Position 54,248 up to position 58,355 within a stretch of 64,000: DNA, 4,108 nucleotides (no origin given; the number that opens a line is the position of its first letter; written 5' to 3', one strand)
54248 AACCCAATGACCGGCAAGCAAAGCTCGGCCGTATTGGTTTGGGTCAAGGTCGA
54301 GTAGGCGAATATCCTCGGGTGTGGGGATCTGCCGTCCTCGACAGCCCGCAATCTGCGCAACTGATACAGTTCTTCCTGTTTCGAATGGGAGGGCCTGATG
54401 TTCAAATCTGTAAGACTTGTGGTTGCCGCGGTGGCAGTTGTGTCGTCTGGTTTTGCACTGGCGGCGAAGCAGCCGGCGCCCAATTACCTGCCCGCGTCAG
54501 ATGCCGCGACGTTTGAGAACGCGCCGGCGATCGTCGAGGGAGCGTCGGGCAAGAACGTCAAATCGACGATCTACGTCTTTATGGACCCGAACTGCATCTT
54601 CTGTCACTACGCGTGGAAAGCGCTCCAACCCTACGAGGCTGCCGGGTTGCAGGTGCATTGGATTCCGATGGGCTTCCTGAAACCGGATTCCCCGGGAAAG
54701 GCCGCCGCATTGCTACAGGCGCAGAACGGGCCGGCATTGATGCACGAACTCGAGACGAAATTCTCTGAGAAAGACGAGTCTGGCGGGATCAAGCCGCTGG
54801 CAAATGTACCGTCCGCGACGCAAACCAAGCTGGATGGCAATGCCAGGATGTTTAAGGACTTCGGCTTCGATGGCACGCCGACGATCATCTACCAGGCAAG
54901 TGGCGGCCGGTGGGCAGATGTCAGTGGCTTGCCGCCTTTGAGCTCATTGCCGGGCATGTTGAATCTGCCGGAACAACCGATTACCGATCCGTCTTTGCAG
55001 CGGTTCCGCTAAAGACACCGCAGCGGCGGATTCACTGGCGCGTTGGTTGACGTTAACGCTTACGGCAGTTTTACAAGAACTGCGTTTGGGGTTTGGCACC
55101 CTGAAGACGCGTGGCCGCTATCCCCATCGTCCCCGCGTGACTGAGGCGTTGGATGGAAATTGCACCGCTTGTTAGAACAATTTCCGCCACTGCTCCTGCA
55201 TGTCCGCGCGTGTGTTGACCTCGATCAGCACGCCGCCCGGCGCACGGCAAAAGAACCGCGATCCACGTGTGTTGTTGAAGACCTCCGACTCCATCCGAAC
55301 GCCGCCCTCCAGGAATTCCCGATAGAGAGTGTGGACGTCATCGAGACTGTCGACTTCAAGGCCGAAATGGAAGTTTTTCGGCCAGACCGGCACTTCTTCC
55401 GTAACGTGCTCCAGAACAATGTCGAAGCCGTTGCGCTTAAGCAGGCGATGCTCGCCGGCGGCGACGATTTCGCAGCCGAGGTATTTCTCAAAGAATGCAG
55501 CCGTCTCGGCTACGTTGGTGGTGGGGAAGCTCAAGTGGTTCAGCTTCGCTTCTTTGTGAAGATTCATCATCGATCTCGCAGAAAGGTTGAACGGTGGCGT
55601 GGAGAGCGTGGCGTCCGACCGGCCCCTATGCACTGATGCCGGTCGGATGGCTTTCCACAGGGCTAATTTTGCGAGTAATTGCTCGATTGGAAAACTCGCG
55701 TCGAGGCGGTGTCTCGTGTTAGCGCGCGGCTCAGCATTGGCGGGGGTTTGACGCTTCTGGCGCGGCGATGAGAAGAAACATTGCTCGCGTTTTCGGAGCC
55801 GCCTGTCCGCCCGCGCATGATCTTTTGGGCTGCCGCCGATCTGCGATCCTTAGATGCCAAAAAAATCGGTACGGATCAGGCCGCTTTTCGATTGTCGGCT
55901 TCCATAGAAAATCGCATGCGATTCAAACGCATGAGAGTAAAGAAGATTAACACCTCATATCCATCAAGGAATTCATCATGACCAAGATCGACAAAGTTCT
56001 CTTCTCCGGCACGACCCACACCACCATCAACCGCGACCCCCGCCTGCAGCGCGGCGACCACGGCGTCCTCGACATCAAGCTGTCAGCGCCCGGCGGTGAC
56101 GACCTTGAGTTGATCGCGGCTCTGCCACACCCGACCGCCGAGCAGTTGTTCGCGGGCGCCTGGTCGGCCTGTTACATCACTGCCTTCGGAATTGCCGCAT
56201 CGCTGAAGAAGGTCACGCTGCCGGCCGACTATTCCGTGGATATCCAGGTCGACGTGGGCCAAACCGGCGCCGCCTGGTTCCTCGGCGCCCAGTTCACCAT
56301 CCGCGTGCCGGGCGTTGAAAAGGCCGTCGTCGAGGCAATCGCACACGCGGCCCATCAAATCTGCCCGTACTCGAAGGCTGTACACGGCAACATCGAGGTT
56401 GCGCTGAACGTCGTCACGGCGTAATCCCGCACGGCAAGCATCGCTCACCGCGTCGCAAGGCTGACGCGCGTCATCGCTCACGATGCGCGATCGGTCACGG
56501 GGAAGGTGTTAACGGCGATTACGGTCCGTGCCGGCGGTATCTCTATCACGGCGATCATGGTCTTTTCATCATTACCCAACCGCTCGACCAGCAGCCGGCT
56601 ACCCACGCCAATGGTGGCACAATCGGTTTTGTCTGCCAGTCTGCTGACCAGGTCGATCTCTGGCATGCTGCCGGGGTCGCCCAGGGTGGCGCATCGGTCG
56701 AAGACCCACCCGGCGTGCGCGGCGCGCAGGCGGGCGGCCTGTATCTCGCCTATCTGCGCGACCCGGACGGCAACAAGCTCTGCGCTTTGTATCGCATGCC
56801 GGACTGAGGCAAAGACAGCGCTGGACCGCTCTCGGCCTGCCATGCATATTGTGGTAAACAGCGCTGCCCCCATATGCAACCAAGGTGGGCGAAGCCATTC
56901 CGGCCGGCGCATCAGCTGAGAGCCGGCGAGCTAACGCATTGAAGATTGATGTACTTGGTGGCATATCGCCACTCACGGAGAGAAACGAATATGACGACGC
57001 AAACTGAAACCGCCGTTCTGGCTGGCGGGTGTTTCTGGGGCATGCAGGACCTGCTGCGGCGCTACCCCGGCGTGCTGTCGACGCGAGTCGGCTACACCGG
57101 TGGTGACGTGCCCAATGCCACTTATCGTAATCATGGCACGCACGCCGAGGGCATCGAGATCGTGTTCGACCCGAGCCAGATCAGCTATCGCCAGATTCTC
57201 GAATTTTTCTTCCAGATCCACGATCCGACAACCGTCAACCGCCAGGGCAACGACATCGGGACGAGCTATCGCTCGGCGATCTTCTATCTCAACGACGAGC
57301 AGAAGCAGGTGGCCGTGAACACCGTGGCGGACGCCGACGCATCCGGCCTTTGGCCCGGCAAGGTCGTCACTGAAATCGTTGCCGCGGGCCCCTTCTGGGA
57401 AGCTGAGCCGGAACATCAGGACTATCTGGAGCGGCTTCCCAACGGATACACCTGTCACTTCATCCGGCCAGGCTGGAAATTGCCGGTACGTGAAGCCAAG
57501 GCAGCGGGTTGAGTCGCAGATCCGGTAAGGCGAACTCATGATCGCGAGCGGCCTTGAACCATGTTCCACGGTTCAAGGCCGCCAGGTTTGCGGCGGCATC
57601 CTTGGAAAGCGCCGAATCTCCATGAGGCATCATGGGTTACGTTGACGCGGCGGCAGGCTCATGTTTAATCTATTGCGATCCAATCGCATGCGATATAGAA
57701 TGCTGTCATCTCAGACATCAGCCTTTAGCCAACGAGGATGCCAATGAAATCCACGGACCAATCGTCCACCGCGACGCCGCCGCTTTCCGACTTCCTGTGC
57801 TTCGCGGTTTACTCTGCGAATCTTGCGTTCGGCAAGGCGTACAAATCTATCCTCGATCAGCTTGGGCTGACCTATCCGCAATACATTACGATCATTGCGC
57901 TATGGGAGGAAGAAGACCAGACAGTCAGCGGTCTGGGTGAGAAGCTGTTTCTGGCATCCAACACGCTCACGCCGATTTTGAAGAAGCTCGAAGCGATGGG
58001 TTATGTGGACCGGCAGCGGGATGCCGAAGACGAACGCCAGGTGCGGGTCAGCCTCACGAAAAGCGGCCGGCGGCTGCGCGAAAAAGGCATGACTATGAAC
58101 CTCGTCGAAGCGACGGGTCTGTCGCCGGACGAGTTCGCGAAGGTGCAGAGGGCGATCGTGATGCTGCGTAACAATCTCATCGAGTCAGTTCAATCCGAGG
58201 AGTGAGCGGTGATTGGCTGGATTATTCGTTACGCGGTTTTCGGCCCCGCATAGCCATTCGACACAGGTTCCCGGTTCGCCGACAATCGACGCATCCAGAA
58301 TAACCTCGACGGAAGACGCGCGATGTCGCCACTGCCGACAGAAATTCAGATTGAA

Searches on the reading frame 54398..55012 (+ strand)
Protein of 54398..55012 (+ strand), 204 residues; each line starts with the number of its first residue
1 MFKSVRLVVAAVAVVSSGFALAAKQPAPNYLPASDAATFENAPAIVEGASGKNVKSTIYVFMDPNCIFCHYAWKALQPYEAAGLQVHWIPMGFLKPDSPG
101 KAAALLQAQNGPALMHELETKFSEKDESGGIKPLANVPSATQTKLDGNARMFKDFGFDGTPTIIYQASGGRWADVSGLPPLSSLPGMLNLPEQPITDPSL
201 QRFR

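Call 78: search_protein_families(library=pfam, proteins=[window:54398-55012:+], max_evalue=0.01)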
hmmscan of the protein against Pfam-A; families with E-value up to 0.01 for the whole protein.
window:54398-55012:+ (204 aa): 2 families
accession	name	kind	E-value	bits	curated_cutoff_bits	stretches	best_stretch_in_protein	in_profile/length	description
PF13098.12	Thioredoxin_2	-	6.4e-07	30.1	27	1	52-167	3-83/104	Thioredoxin-like domain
PF01323.26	DSBA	-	0.0027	18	25.6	0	57-96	1-42/191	DSBA-like thioredoxin domain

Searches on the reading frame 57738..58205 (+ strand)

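Call 78: search_protein_families(library=pfam, proteins=[window:57738-58205:+], max_evalue=0.01)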
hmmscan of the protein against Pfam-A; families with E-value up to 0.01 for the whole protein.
window:57738-58205:+ (155 aa): 7 families
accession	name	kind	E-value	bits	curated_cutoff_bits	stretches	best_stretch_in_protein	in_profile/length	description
PF22381.2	Staph_reg_Sar_Rot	-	6.7e-21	74.6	27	1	34-113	2-81/85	Transcriptional regulator SarA/Rot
PF01047.28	MarR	-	2.5e-14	53.3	24.6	1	44-102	1-59/59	MarR family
PF12802.13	MarR_2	-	2.6e-09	37.5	27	1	42-101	1-61/61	MarR family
PF13463.12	HTH_27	-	5e-08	33.6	22.2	1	57-110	15-68/68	Winged helix DNA-binding domain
PF01638.23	HxlR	-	0.00061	20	20.8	1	66-117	24-76/91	HxlR-like helix-turn-helix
PF13601.12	HTH_34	-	0.0011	19.5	27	1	54-113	8-68/80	Winged helix DNA-binding domain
PF13412.12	HTH_24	-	0.0035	17.3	21.9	0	54-90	11-47/48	Winged helix-turn-helix DNA-binding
